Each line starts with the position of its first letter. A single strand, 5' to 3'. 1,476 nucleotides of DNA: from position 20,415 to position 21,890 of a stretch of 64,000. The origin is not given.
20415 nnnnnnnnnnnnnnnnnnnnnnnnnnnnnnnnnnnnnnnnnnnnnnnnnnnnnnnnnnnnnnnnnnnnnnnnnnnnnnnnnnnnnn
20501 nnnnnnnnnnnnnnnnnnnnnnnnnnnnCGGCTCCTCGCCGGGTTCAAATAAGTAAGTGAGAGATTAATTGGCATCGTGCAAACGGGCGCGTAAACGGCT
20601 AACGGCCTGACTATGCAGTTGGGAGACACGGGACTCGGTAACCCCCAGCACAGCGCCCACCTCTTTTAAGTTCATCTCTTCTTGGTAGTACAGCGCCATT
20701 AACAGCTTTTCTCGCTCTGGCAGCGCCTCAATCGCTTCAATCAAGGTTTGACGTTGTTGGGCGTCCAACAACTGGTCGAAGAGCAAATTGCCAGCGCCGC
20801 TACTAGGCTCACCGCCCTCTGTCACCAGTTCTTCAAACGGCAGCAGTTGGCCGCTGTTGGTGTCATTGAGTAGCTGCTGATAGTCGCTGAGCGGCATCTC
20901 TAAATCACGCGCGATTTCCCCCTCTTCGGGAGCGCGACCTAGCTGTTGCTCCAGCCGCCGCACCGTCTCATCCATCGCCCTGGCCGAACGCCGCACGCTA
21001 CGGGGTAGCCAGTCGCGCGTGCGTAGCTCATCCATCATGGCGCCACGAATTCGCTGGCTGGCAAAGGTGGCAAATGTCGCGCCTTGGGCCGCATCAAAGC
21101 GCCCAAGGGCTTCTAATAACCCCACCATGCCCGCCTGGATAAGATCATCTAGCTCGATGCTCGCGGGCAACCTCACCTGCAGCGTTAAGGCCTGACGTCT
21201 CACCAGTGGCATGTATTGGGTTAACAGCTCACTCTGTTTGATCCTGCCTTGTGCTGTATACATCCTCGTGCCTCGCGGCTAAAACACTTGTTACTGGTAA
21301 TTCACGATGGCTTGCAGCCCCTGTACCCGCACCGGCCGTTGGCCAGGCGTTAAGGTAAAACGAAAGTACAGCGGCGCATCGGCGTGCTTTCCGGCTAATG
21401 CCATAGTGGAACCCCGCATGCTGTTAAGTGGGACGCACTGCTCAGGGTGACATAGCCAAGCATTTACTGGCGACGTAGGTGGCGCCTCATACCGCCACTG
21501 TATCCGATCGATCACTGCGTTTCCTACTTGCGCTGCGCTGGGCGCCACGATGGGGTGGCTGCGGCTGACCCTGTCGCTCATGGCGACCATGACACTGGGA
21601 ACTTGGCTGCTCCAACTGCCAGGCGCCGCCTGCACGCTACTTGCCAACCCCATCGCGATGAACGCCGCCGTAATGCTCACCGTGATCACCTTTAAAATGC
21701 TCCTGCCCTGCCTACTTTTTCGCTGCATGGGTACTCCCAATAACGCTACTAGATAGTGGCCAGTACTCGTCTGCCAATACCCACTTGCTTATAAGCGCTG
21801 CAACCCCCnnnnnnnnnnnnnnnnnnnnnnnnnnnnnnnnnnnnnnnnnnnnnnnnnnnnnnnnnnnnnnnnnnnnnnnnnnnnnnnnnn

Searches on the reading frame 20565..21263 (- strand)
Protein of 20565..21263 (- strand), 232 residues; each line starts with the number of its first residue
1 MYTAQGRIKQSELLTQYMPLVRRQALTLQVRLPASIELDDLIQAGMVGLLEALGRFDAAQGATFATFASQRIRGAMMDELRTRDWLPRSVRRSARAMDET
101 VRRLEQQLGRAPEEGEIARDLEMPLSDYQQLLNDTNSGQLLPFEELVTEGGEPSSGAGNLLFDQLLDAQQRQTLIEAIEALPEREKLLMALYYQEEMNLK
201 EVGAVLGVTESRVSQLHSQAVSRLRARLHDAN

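Call 4: search_protein_families(library=ncbifam, proteins=[window:20565-21263:-])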
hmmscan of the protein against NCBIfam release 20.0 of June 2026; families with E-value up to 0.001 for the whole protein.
window:20565-21263:- (232 aa): 68 families (the best 25 are shown)
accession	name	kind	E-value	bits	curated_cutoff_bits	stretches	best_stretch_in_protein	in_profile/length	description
NF005413.0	PRK06986.1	subfamily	9.7e-92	307.2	201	1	1-230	6-238/241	RNA polymerase sigma factor FliA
TIGR02479.1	FliA_WhiG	subfamily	9e-79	264.3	189.6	1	13-228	1-223/224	FliA/WhiG family RNA polymerase sigma factor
NF004935.0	PRK06288.1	equivalog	2e-62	211.3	343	1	10-231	35-265/270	RNA polymerase sigma factor WhiG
NF005809.0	PRK07670.1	equivalog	2.1e-55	188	326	1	11-230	26-252/255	FliA/WhiG family RNA polymerase sigma factor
NF009091.0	PRK12427.1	equivalog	1.4e-46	159.1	339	1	10-226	17-229/233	FliA/WhiG family RNA polymerase sigma factor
NF004572.0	PRK05911.1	equivalog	5.5e-39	134.1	378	1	10-228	25-253/257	RNA polymerase sigma factor sigma-28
TIGR02937.1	sigma70-ECF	superfamily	7.8e-33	113.4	42.9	1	11-228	4-165/165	sigma-70 family RNA polymerase sigma factor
TIGR02980.1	SigBFG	subfamily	2.2e-30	106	234.35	1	10-228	5-226/227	SigB/SigF/SigG family RNA polymerase sigma factor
NF005644.0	PRK07408.1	subfamily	1.3e-25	90.5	261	1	12-229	31-254/258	RNA polymerase sigma factor SigF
NF005514.0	PRK07122.1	subfamily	4.2e-24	85.1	372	1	11-228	43-263/264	RNA polymerase sigma factor SigF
TIGR02941.1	Sigma_B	equivalog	1.8e-20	73.5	315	1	10-227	31-252/255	RNA polymerase sigma factor SigB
TIGR02997.1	Sig70-cyanoRpoD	subfamily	5.3e-20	71.9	384.5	1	35-225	98-298/298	RNA polymerase sigma factor, RpoD/SigA family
NF004052.0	PRK05572.1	subfamily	9.1e-19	68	311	1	13-229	37-251/252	SigF/SigG family RNA polymerase sporulation sigma factor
TIGR02885.1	spore_sigF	equivalog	1.3e-17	64.4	321.45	1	34-228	34-231/231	RNA polymerase sporulation sigma factor SigF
NF041931.2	MzaA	equivalog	3.1e-17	62.7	800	1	35-227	499-704/726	MZA anti-phage system associated sigma-70 family RNA polymerase sigma factor MzaA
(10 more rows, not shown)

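Call 5: search_protein_families(library=pfam, proteins=[window:20565-21263:-])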
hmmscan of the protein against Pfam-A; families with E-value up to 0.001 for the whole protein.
window:20565-21263:- (232 aa): 5 families
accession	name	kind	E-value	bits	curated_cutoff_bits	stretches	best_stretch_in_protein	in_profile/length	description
PF04542.20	Sigma70_r2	-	4.5e-16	58.8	24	1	13-85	1-70/71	Sigma-70 region 2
PF04545.22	Sigma70_r4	-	8.2e-16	57.7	24.1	1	177-226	1-50/50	Sigma-70, region 4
PF04539.22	Sigma70_r3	-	3.2e-10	40.4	25.3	1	99-153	8-62/78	Sigma-70 region 3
PF08281.18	Sigma70_r4_2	-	9.4e-08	32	25.7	1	172-224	2-54/54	Sigma-70, region 4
PF13384.12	HTH_23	-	0.00055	20.1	24.6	0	183-218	4-39/50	Homeodomain-like domain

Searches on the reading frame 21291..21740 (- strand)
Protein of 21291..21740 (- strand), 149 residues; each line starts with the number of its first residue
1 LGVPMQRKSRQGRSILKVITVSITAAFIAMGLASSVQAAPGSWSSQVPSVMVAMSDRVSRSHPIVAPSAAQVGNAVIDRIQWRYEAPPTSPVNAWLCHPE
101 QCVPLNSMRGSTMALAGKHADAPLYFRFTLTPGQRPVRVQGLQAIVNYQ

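Call 4: search_protein_families(library=ncbifam, proteins=[window:21291-21740:-])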
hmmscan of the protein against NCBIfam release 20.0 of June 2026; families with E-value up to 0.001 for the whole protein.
window:21291-21740:- (149 aa): 1 family
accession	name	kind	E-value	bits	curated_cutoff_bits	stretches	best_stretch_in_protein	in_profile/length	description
NF047946.1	FlgBrkeFlhE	equivalog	9e-13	48.1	150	1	32-149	6-126/126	flagellar protein FlhE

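Call 5: search_protein_families(library=pfam, proteins=[window:21291-21740:-])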
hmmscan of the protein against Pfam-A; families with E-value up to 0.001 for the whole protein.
window:21291-21740:- (149 aa): 1 family
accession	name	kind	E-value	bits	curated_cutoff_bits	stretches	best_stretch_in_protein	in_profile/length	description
PF06366.19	FlhE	-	4.3e-17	62.5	25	1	57-149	9-106/106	Flagellar protein FlhE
